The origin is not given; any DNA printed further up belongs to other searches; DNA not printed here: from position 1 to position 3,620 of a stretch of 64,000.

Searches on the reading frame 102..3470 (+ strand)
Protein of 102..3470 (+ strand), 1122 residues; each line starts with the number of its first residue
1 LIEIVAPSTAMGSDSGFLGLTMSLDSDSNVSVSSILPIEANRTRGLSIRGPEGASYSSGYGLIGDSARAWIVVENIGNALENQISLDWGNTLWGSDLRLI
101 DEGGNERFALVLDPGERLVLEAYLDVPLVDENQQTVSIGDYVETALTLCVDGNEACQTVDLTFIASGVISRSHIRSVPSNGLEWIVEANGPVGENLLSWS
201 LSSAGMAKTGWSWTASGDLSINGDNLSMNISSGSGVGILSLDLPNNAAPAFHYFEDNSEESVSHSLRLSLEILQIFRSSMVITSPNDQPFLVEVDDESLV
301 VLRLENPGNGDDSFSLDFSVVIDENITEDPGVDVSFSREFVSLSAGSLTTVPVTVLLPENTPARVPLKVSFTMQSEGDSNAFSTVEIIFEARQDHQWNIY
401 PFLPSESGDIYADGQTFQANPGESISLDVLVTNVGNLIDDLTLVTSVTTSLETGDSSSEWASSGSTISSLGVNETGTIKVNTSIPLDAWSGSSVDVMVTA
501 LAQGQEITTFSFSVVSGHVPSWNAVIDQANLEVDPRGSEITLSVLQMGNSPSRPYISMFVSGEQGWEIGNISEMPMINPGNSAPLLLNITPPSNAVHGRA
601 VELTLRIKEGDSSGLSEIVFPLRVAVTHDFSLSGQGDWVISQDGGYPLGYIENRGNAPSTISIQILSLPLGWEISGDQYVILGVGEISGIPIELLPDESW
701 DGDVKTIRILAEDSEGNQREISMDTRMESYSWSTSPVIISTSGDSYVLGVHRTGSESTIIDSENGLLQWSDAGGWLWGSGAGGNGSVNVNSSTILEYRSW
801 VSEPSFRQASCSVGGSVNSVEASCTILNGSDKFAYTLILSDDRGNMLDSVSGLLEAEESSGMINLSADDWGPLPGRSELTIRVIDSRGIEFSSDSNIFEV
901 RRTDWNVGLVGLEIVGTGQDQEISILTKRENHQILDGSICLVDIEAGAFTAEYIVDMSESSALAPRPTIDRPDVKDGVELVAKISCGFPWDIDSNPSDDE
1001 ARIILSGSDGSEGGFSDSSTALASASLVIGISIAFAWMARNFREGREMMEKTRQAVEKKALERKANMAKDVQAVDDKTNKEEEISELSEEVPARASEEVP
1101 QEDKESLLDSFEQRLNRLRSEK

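Call 12: search_protein_families(library=pfam, proteins=[window:102-3470:+], max_evalue=0.001)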
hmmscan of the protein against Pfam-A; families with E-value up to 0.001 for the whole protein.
window:102-3470:+ (1122 aa): 2 families
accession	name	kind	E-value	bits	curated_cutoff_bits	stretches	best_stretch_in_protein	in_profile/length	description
PF23619.1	Ig_VWA7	-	6.8e-06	26.7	27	1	419-514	12-97/104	VWA7 Ig-like domain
PF10633.15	NPCBM_assoc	-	2.9e-05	24.6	24.4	0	538-606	7-76/78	NPCBM-associated, NEW3 domain of alpha-galactosidase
